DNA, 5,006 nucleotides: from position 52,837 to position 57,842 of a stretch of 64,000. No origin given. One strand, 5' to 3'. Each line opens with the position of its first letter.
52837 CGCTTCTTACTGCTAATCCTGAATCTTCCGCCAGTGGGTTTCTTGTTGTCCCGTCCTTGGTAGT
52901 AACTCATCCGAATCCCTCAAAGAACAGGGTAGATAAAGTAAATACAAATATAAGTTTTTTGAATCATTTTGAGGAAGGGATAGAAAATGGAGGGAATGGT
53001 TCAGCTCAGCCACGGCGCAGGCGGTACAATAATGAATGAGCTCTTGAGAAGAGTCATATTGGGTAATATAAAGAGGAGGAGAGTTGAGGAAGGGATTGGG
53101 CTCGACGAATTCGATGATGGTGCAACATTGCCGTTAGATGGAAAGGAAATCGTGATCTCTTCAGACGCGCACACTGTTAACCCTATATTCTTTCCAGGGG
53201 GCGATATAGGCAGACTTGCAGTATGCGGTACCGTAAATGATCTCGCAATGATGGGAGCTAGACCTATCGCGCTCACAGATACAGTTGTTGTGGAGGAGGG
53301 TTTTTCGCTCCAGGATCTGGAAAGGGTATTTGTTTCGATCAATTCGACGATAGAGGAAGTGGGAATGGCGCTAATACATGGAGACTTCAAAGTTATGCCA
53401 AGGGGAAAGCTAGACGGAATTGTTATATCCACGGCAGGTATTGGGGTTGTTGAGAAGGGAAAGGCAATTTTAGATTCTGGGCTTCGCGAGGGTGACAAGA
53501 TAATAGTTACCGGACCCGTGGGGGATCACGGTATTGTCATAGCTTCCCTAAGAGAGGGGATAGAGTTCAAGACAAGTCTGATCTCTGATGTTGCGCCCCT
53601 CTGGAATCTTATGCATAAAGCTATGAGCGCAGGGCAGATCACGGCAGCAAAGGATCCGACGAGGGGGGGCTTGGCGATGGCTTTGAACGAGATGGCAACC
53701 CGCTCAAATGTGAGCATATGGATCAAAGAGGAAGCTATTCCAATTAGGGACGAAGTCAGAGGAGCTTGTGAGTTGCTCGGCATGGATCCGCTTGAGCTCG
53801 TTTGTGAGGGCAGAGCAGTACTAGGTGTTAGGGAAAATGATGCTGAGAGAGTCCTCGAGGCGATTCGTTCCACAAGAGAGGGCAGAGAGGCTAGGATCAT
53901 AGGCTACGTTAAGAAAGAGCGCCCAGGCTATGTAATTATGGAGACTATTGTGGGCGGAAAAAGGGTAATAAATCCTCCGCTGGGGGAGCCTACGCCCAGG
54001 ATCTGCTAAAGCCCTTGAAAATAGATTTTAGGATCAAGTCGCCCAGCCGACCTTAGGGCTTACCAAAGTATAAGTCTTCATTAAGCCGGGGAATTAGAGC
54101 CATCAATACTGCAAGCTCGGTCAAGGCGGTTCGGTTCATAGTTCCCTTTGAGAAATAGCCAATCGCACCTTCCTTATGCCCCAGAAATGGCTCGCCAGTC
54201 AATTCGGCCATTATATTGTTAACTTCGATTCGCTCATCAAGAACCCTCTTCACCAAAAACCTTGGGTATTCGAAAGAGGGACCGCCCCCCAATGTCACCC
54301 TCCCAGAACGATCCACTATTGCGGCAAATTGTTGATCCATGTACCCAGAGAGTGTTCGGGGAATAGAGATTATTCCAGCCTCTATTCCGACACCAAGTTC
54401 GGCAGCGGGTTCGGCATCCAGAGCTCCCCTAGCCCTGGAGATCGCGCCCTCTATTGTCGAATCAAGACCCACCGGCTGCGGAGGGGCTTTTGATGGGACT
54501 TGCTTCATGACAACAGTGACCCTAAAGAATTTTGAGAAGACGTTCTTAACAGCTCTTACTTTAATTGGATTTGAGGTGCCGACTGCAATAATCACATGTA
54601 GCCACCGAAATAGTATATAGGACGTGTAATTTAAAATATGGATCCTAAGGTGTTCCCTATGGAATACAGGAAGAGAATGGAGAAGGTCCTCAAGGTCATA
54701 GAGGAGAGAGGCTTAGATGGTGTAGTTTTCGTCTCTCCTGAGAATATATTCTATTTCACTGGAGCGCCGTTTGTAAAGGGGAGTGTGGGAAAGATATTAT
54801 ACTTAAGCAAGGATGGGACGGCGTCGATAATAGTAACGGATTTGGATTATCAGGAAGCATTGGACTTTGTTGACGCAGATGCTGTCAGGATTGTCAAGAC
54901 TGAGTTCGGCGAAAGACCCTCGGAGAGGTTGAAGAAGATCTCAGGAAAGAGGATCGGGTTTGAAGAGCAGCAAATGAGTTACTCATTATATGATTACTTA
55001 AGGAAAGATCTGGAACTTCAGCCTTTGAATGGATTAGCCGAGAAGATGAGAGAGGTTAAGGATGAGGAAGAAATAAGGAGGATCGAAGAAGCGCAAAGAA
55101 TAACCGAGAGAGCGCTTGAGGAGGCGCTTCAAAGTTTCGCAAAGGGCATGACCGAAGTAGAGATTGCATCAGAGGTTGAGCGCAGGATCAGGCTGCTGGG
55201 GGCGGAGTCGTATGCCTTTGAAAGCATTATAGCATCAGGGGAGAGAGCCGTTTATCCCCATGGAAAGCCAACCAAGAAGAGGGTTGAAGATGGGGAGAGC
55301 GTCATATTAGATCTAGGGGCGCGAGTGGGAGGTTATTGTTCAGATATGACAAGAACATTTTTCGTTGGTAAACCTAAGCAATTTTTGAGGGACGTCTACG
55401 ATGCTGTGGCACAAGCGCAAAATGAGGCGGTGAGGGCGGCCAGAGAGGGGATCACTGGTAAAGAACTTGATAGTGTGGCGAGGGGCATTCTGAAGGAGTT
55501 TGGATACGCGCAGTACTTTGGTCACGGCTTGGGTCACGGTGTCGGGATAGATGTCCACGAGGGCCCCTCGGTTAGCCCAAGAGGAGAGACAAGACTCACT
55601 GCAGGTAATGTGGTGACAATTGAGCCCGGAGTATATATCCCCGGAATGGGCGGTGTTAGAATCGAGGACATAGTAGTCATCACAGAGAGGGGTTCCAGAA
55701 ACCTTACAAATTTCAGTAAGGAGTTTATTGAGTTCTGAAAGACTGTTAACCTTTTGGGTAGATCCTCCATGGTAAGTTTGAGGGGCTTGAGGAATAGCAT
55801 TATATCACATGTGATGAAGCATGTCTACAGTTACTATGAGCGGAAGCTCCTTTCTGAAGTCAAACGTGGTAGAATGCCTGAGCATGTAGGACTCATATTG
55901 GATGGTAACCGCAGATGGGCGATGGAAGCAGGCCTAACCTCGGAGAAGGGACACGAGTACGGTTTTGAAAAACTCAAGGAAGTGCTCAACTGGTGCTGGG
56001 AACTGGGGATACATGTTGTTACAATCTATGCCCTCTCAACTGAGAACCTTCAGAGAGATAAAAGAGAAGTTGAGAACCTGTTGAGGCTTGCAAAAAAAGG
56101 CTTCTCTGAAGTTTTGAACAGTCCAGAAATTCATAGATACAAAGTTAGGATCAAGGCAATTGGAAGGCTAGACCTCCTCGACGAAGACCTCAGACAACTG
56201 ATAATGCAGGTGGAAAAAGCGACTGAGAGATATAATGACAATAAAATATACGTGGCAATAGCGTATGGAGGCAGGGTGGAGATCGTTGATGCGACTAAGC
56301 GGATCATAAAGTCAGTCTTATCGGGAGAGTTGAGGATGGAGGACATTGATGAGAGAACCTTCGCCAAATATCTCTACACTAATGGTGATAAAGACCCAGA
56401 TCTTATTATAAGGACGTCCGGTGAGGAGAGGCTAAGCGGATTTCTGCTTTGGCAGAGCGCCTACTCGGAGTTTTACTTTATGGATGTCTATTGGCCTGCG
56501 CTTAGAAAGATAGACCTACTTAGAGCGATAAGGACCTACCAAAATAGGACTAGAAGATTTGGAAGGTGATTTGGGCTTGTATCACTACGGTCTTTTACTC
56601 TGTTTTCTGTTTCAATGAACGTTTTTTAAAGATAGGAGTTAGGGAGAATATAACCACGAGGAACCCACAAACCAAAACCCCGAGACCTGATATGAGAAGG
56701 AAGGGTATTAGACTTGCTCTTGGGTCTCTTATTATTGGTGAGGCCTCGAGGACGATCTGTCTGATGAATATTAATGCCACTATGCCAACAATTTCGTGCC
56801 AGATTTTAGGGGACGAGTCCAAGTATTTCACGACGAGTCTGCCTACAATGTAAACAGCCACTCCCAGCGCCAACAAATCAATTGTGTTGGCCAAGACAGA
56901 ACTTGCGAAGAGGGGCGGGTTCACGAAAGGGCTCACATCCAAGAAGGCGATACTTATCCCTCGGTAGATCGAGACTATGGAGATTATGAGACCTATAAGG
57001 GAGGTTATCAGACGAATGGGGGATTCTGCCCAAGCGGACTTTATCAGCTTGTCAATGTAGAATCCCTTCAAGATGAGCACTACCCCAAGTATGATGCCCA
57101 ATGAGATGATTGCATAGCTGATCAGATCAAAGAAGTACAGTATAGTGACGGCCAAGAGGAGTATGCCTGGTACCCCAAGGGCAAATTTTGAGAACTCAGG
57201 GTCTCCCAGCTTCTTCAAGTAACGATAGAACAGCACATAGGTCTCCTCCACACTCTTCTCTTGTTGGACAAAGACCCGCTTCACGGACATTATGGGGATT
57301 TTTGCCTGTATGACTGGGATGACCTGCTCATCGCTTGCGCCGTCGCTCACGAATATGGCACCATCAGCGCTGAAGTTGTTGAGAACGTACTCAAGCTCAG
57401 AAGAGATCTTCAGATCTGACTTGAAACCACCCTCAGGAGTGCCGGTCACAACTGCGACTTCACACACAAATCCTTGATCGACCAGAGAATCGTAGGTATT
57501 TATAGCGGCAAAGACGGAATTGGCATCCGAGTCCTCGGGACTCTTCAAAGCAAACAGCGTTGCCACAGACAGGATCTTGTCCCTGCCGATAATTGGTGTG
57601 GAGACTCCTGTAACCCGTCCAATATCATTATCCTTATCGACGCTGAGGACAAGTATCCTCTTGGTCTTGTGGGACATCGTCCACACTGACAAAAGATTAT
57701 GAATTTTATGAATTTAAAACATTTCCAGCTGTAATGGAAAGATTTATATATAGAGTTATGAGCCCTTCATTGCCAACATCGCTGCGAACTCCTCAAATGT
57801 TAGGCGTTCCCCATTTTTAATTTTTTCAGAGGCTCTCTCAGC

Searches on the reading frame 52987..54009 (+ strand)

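Call 40: search_protein_families(library=pfam, max_evalue=0.00001, proteins=[window:52987-54009:+])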
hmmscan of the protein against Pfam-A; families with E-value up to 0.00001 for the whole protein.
window:52987-54009:+ (340 aa): 2 families
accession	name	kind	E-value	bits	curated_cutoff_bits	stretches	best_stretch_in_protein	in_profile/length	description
PF02769.27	AIRS_C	-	3.9e-27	95.8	23.1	1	167-316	1-153/156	AIR synthase related protein, C-terminal domain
PF00586.29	AIRS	-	6.9e-22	78.4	24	1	43-155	2-112/112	AIR synthase related protein, N-terminal domain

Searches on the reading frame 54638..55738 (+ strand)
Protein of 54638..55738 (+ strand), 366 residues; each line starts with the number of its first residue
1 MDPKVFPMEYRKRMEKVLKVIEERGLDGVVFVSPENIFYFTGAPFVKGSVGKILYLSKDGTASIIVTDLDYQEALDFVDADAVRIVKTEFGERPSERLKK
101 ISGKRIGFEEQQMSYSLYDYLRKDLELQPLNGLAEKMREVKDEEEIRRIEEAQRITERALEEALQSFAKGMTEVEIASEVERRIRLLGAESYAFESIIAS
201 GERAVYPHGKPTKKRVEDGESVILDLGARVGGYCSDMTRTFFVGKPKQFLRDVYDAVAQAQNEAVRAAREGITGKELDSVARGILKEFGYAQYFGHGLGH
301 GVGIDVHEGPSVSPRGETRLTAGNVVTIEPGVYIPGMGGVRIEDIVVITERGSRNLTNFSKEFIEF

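Call 40: search_protein_families(library=pfam, max_evalue=0.00001, proteins=[window:54638-55738:+])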
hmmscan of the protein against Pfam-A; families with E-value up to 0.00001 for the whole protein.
window:54638-55738:+ (366 aa): 2 families
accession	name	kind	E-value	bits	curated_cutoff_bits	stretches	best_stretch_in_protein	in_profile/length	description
PF00557.29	Peptidase_M24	-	6.7e-72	242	23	1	148-350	2-208/208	Metallopeptidase family M24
PF01321.24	Creatinase_N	-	2.6e-21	76.9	22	1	13-140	1-128/128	Creatinase/Prolidase N-terminal domain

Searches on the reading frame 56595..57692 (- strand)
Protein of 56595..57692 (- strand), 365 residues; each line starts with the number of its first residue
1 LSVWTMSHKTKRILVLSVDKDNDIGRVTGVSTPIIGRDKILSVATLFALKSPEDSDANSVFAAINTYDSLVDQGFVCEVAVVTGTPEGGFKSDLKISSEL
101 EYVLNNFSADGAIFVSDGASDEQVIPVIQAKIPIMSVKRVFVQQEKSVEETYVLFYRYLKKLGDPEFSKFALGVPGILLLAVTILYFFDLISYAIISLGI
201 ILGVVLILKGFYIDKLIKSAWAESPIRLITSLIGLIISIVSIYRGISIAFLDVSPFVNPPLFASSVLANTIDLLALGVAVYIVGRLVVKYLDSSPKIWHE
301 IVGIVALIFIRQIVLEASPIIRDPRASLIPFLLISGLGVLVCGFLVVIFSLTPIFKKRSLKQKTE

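Call 40: search_protein_families(library=pfam, max_evalue=0.00001, proteins=[window:56595-57692:-])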
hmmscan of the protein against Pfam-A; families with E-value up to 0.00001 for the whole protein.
window:56595-57692:- (365 aa): 1 family
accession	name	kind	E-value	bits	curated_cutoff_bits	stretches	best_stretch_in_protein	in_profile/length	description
PF04123.18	DUF373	-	2e-86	290.9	28.3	1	12-335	1-326/335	Domain of unknown function (DUF373)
